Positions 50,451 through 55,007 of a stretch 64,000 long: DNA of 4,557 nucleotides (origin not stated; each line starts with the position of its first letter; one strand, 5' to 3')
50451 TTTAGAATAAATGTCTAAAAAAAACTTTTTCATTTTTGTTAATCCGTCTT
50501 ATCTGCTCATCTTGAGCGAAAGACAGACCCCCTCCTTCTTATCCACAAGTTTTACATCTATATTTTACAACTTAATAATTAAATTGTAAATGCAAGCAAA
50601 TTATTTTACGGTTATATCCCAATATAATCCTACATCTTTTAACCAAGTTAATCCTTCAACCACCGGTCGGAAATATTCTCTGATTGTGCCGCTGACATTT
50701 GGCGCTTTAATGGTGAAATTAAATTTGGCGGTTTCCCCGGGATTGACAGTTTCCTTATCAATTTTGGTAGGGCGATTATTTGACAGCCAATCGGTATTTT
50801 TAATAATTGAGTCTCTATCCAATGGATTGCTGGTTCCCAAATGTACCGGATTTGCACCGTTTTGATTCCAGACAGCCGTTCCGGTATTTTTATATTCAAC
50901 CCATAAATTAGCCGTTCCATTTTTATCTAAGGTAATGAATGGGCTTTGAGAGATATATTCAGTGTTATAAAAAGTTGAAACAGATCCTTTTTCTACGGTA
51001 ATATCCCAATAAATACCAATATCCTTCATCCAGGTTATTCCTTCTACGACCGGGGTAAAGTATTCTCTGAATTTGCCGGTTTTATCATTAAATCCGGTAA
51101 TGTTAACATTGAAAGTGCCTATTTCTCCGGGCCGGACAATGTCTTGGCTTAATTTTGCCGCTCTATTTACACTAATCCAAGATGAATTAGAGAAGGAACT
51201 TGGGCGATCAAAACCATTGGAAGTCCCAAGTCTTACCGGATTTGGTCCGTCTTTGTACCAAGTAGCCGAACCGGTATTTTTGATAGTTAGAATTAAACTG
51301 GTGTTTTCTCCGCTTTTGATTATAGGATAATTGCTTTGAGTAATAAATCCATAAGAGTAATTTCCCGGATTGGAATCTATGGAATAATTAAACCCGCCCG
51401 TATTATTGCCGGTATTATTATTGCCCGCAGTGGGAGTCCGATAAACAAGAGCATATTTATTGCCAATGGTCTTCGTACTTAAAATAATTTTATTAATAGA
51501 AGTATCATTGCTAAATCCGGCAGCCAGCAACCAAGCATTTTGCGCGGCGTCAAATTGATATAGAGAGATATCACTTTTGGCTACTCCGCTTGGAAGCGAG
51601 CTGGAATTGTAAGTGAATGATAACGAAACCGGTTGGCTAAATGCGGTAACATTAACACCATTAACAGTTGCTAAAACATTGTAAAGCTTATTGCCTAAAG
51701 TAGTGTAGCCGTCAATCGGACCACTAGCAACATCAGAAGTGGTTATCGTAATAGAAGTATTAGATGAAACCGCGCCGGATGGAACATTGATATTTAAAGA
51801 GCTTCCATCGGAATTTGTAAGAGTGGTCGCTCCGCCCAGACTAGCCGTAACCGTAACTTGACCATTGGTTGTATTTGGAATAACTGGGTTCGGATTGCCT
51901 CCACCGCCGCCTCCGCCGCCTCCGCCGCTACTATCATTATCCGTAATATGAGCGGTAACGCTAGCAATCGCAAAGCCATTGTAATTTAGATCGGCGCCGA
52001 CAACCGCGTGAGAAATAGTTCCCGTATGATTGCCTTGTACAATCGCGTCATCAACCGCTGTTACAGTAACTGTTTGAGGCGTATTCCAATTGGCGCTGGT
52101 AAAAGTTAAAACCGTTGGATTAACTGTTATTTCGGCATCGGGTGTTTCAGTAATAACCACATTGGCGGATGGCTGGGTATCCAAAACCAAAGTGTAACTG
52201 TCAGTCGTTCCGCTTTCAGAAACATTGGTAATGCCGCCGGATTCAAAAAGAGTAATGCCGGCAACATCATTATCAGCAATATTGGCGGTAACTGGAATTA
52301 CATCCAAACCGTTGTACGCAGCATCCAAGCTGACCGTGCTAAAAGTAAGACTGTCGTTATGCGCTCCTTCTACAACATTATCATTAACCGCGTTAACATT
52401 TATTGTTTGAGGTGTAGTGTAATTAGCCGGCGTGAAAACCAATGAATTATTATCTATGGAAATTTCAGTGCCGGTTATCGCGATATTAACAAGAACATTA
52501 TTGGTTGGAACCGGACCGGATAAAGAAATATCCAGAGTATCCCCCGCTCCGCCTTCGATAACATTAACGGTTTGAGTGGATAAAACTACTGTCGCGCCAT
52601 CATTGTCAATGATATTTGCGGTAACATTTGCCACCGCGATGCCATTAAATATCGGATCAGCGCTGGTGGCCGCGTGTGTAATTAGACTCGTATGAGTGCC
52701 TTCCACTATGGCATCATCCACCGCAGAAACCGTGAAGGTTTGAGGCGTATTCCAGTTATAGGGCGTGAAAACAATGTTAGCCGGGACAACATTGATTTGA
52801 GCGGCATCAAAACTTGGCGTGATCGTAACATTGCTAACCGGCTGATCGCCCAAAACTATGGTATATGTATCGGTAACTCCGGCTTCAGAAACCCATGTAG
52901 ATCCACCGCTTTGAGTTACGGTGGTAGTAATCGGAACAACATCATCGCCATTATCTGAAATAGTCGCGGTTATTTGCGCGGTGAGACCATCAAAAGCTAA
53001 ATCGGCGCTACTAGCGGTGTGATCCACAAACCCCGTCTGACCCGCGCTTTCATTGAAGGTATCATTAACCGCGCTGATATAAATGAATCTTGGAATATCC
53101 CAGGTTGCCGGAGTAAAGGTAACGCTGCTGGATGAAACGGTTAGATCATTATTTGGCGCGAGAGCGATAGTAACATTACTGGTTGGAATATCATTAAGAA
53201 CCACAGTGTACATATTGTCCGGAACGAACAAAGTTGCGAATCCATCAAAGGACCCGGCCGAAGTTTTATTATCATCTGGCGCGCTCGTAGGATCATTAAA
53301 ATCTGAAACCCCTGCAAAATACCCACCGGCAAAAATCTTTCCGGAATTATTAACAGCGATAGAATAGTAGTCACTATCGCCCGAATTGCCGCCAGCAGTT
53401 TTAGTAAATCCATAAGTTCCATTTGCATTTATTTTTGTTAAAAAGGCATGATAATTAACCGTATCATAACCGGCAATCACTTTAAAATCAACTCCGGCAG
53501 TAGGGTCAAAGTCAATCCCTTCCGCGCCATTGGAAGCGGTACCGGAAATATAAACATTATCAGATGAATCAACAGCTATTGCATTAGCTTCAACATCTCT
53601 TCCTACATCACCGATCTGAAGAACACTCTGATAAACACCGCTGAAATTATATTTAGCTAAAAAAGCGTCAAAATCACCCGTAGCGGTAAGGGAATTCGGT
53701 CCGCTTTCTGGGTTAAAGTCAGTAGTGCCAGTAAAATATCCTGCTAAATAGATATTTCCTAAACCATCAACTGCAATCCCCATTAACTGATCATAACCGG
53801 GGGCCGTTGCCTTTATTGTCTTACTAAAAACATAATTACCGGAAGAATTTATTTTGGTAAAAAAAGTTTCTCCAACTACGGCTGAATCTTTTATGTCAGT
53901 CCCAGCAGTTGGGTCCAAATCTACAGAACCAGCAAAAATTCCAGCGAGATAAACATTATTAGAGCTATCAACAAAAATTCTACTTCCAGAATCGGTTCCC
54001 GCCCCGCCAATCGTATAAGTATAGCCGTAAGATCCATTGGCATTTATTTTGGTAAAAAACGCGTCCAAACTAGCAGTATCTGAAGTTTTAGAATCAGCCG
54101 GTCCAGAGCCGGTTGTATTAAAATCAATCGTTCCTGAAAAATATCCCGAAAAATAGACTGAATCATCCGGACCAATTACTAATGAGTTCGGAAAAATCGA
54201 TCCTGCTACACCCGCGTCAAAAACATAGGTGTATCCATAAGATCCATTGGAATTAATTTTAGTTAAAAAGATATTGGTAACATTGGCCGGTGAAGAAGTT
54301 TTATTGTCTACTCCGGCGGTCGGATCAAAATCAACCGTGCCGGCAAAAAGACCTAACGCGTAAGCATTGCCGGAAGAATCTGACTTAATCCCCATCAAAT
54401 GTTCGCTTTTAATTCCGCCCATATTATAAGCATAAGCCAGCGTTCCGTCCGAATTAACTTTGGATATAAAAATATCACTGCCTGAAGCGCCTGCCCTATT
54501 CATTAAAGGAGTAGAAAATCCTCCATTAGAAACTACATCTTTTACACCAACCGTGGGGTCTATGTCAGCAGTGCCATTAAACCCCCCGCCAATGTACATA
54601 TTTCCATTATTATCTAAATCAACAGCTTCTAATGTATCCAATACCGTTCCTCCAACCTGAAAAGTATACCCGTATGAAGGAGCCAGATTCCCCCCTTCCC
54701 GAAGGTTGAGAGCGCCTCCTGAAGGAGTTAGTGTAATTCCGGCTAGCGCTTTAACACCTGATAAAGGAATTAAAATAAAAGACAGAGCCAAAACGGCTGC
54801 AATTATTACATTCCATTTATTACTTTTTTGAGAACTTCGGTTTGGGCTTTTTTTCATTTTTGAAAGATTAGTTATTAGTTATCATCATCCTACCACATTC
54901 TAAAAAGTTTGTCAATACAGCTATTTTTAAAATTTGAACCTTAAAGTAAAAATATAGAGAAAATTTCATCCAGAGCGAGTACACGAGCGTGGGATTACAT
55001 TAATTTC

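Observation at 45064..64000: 19-kb cluster of modular secreted giants sharing a ~110-aa C-terminal beta-sandwich-like module, LysM-like motifs, dockerin and beta-helix/propeller domains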

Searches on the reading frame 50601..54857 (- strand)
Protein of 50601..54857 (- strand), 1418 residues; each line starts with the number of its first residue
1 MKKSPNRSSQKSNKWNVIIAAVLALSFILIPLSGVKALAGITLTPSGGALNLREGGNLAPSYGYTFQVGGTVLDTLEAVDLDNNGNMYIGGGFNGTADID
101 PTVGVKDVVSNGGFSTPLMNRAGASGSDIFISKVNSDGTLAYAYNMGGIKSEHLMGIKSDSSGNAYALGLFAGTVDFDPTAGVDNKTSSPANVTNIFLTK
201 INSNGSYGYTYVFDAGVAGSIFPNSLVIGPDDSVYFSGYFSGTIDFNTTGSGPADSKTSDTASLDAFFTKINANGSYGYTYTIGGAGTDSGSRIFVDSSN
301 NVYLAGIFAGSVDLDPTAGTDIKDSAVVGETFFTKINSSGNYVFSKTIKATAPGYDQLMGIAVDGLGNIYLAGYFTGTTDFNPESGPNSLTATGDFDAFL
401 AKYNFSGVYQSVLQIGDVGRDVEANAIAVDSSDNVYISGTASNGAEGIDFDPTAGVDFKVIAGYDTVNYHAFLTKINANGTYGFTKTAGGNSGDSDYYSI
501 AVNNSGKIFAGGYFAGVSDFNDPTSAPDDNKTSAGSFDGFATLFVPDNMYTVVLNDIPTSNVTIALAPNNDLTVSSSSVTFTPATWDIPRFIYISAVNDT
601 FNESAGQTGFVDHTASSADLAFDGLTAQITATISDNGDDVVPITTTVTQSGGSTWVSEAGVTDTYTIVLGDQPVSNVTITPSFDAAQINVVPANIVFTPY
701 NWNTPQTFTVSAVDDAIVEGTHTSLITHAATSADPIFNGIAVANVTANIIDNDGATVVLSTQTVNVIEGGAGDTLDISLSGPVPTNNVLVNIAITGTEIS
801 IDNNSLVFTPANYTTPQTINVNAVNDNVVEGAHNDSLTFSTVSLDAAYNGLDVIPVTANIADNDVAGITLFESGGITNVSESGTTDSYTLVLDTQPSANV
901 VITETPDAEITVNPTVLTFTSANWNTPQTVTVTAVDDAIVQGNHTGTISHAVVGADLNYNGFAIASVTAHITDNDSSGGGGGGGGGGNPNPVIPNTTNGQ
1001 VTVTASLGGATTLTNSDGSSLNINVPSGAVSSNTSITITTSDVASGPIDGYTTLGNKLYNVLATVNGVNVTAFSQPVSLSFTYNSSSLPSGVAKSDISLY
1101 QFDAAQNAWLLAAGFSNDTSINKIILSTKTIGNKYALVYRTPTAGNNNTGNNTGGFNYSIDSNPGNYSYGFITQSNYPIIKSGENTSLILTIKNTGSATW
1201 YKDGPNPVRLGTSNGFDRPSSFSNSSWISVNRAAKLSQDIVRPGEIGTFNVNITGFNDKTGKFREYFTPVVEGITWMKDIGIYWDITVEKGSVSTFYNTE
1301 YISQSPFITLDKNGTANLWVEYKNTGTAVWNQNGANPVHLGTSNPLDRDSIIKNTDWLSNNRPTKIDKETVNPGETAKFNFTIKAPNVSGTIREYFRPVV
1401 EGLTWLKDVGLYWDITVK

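Call 4: search_protein_families(library=pfam, proteins=[window:50601-54857:-], max_evalue=0.01)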
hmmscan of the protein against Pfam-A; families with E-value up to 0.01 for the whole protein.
window:50601-54857:- (1418 aa): 2 families
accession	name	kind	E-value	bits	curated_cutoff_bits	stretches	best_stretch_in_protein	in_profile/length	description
PF06739.17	SBBP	-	5.9e-06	26.6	20.5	2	413-443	4-34/38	Beta-propeller repeat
PF16158.11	N_BRCA1_IG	-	6.5e-06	27.1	28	1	1322-1397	20-89/108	Ig-like domain from next to BRCA1 gene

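Call 33: find_encoding_contigs(protein=window:50601-54857:-, flank=10000, max_places=6)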
Protein window:50601-54857:- (1418 aa): no gene with exactly this product is on record in the collection.
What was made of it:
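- Tried and rejected: Source contig. find_encoding_contigs for the 1418-aa protein found nothing on record (call 33).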

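Call 96: search_protein_families(library=ncbifam, proteins=[window:50601-54857:-], max_evalue=0.01)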
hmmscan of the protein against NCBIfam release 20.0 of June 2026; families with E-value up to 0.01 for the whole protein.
window:50601-54857:- (1418 aa): 1 family
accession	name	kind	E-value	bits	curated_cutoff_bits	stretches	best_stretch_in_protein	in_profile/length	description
NF047494.1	Lepto_SBBP_lipo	equivalog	7.4e-14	51.3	400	1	261-513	157-384/466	SBBP repeat beta-propeller lipoprotein, LipL53 family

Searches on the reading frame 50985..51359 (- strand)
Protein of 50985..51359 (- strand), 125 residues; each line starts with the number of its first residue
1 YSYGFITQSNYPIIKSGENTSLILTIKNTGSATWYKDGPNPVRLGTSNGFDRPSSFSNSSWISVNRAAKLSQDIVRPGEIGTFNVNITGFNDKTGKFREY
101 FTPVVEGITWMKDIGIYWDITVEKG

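Call 10: search_solved_structures(query=A1, max_evalue=10, show_alignments=3)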
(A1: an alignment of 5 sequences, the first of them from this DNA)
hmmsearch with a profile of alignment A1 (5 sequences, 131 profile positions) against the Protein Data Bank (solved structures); distinct sequences matched with E-value up to 10: 3.
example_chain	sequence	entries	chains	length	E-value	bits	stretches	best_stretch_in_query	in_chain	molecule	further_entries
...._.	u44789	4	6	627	0.13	15.9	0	76-111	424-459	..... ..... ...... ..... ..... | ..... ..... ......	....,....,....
3prx_B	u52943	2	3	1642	0.96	13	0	76-111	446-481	Cobra venom factor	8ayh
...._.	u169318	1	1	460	2.8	11.6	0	6-42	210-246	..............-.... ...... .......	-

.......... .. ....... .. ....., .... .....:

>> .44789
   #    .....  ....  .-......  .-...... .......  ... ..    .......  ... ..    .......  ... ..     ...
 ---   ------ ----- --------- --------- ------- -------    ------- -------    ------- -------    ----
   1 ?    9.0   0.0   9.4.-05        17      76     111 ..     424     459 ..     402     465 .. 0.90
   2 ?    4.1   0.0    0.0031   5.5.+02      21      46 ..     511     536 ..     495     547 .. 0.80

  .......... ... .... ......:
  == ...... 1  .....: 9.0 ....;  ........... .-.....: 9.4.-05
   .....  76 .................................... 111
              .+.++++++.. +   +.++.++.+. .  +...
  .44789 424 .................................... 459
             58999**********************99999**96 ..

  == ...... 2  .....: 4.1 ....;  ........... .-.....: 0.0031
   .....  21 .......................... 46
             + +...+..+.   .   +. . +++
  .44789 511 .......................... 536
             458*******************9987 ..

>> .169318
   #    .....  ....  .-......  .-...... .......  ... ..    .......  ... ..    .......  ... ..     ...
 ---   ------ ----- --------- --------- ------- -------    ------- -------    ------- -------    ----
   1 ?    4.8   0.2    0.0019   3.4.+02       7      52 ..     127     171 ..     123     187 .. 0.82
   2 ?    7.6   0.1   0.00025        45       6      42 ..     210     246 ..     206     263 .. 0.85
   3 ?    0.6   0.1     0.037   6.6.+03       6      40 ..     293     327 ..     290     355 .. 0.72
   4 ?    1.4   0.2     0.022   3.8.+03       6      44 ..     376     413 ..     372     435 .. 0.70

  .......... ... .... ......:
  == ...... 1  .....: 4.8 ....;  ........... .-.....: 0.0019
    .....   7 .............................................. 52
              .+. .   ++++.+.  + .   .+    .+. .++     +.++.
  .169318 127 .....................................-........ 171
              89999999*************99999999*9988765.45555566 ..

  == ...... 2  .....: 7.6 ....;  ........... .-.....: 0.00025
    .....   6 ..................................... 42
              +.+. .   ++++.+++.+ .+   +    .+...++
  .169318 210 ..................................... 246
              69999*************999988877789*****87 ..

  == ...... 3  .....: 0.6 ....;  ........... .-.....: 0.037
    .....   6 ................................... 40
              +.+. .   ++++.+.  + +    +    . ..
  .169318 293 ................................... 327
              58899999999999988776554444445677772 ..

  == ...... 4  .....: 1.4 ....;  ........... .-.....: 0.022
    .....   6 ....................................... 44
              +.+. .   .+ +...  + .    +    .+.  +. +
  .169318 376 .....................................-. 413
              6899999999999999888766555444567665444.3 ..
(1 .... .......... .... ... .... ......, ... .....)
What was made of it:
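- Tried and rejected: The five-copy window profile gave only chance-level hits (call 10).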

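Call 11: find_homologous_proteins(query=A1)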
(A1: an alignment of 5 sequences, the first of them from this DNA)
Query A1 (5 sequences) (125 aa, profile of the alignment): 19 proteins with E <= 0.001 among 1741 candidates.
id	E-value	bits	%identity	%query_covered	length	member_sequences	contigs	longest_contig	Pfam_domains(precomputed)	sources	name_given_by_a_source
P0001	1.6e-56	208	44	98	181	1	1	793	PF16158.12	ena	-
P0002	4.1e-54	200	41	98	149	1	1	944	PF16158.12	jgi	-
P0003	4.8e-47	177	40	93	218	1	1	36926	PF16158.12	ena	-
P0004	1.6e-33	134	49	100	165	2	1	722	-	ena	-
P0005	2.4e-33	133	35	99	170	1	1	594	-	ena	-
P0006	4.8e-32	129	36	98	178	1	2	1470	-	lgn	-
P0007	1.1e-26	112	42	85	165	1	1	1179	PF16158.12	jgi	jgi:hypothetical protein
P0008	1.2e-24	105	32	80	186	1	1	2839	PF16158.12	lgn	-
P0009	3.1e-24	104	30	98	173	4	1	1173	-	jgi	-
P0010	1.7e-23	101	43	82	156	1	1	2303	-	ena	-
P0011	1.8e-21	95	40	81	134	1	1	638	-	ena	-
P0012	2.0e-20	91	42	45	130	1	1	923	-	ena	-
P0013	2.5e-20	91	25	100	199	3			PF16158.12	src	-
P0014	4.4e-20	90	41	50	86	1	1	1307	-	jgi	-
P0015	1.9e-19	88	75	22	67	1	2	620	-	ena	-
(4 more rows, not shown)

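Call 36: find_related_loci(query=A1, collection=genome_contigs, flank=10000)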
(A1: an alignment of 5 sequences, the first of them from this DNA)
Query A1 (125 aa) in genome_contigs; peptide patterns used: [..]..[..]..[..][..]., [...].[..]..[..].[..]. (x = any residue, [..] = any of these).
137 stretches matched a pattern; 98 encode a relative of the query (tblastn E <= 1e-3); the best 80 are kept; 78 distinct loci.
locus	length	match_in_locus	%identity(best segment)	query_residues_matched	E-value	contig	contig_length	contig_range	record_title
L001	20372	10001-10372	52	1-125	2e-40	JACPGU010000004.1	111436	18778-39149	MAG: Candidatus Microgenomates bacterium isolate NC_groundwater_396_Ag_B-0.1um_42_16 GD18-4_B1_scaffold_1962538, whole g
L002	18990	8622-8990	56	1-122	3e-39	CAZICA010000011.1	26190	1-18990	MAG TPA_asm: uncultured Candidatus Saccharibacteria bacterium isolate binchicken_co6_486 genome assembly, contig: NODE_1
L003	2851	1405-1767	58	1-122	2e-37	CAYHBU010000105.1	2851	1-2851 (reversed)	MAG TPA_asm: uncultured Candidatus Saccharibacteria bacterium isolate ERP119705_co10_107 genome assembly, contig: NODE_2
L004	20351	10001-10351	55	1-123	1e-34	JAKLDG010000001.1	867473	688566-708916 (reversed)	MAG: Patescibacteria group bacterium isolate RA.bin104 RA.bin104_1, whole genome shotgun sequence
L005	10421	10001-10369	50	1-122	9e-34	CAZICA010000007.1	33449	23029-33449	MAG TPA_asm: uncultured Candidatus Saccharibacteria bacterium isolate binchicken_co6_486 genome assembly, contig: NODE_9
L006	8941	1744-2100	50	1-123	6e-33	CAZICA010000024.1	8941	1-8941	MAG TPA_asm: uncultured Candidatus Saccharibacteria bacterium isolate binchicken_co6_486 genome assembly, contig: NODE_9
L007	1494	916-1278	46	1-122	8e-33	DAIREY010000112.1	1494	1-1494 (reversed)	MAG TPA_asm: Patescibacteria group bacterium isolate CTOTU18589 NODE_112768_length_1494_cov_5.109104, whole genome shotg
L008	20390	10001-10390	45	1-123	2e-32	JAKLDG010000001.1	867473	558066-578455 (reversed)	MAG: Patescibacteria group bacterium isolate RA.bin104 RA.bin104_1, whole genome shotgun sequence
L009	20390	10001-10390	44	1-123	2e-31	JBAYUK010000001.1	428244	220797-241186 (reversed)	MAG: Patescibacteria group bacterium isolate SO_2016_LW3_33 scaffold00011_LW162_2016, whole genome shotgun sequence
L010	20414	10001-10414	40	1-124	3e-31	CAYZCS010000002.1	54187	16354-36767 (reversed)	MAG TPA_asm: uncultured Candidatus Saccharibacteria bacterium isolate SRP284430_co1_211 genome assembly, contig: NODE_19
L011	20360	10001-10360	44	1-124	4e-31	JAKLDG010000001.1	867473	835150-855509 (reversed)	MAG: Patescibacteria group bacterium isolate RA.bin104 RA.bin104_1, whole genome shotgun sequence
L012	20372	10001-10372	43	1-124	5e-31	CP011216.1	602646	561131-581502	MAG: candidate division Kazan bacterium GW2011_GWA1_50_15 chromosome, complete genome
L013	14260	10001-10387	45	1-125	1e-30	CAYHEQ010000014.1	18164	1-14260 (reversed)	MAG TPA_asm: uncultured Candidatus Saccharibacteria bacterium isolate ERP119705_co11_467 genome assembly, contig: NODE_2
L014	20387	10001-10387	45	1-122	2e-30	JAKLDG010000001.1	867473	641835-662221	MAG: Patescibacteria group bacterium isolate RA.bin104 RA.bin104_1, whole genome shotgun sequence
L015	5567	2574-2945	42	1-124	1e-30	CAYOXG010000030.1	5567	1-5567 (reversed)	MAG TPA_asm: uncultured Candidatus Saccharibacteria bacterium isolate SRP062349_co6_151 genome assembly, contig: NODE_13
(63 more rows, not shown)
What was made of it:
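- Taxa of the related loci: call 36.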

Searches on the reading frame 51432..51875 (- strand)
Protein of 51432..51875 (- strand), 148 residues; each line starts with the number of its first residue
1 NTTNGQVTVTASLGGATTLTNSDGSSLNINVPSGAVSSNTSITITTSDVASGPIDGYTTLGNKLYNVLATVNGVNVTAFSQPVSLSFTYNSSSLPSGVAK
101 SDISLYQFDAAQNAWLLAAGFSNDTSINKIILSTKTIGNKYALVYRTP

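Call 28: search_protein_families(library=pfam, proteins=[window:51432-51875:-], max_evalue=10)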
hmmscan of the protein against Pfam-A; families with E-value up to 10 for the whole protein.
seq(148 aa): 1 family
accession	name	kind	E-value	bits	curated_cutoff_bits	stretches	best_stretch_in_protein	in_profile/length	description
PF05037.18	DUF669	-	0.2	12.2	21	1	98-145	67-110/138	Protein of unknown function (DUF669)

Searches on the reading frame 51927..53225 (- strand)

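Call 48: search_protein_families(library=pfam, proteins=[window:51927-53225:-], max_evalue=10)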
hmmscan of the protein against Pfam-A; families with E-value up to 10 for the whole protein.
seq(433 aa): 2 families
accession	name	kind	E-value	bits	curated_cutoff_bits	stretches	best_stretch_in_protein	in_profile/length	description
PF03160.20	Calx-beta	-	0.00025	21.5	27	1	208-301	3-100/119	Calx-beta domain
PF17766.7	fn3_6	-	0.0028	18.2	26.4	1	347-393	28-74/99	Fibronectin type-III domain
